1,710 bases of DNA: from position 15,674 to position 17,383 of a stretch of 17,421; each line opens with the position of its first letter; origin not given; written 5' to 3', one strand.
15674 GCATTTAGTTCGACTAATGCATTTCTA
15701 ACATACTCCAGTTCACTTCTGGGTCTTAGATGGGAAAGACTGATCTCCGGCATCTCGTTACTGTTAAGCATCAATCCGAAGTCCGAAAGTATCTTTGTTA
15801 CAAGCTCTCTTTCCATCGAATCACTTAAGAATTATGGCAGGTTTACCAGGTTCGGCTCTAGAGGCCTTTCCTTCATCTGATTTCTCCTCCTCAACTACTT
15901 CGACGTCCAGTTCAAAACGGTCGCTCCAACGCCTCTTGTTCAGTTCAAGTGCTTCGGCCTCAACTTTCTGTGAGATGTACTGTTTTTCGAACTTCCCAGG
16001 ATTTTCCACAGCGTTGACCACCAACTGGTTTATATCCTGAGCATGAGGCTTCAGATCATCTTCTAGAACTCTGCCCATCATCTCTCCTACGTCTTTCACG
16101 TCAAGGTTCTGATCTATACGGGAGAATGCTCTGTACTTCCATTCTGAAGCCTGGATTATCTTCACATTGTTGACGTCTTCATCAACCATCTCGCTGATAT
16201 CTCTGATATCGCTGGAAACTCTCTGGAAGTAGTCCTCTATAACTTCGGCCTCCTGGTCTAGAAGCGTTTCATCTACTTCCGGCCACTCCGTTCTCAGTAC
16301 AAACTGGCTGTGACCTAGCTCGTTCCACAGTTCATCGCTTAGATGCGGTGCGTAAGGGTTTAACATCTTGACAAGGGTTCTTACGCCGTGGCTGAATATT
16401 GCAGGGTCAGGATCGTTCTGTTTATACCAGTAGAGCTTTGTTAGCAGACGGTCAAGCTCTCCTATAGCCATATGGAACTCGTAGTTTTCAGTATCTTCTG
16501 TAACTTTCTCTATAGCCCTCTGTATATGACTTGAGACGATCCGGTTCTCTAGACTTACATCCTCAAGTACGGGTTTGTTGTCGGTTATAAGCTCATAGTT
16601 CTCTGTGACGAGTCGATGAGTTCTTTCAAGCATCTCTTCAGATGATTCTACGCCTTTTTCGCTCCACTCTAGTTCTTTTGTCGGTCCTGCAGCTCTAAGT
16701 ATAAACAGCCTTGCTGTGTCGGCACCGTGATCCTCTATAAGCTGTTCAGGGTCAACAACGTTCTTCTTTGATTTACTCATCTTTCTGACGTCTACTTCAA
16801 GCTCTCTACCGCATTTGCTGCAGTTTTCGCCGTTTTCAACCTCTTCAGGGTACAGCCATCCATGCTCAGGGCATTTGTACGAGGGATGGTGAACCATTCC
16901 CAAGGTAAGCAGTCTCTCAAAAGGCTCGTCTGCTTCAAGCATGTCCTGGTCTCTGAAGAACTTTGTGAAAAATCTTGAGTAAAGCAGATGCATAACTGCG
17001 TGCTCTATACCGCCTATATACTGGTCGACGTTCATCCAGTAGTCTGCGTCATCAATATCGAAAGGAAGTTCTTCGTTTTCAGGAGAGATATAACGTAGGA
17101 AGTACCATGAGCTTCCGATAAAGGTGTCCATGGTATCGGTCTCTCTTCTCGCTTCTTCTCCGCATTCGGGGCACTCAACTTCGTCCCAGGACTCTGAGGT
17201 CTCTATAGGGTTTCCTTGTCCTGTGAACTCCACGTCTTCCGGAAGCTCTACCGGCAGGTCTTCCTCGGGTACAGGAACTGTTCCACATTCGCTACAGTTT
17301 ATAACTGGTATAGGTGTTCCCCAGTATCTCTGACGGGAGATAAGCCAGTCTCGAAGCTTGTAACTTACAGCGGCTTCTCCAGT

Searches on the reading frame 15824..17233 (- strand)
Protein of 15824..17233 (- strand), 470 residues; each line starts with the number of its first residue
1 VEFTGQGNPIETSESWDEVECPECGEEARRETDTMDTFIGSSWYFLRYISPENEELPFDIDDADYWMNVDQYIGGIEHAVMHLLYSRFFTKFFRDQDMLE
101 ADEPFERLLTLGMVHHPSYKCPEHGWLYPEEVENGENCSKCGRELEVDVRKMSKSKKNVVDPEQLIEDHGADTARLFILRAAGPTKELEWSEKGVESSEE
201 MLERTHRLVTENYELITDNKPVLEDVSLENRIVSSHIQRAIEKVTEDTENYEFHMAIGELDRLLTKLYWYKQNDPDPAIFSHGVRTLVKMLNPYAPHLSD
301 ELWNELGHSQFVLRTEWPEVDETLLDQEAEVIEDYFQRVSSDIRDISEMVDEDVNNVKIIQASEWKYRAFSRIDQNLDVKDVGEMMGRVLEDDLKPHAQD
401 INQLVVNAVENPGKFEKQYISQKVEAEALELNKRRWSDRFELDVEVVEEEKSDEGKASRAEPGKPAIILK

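Call 48: search_protein_families(library=pfam, proteins=[window:15824-17233:-], max_evalue=0.001)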
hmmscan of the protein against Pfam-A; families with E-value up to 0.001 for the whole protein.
window:15824-17233:- (470 aa): 3 families
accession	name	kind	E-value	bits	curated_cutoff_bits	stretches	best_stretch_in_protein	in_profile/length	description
PF08264.19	Anticodon_1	-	4e-20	72.6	25.1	1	231-346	2-132/148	Anticodon-binding domain of tRNA ligase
PF00133.28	tRNA-synt_1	-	3.4e-09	36.4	22.7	1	148-190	372-413/414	tRNA synthetases class I (I, L, M and V)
PF09334.17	tRNA-synt_1g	-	1.6e-05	24.3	20.1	1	146-194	322-370/391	tRNA synthetases class I (M)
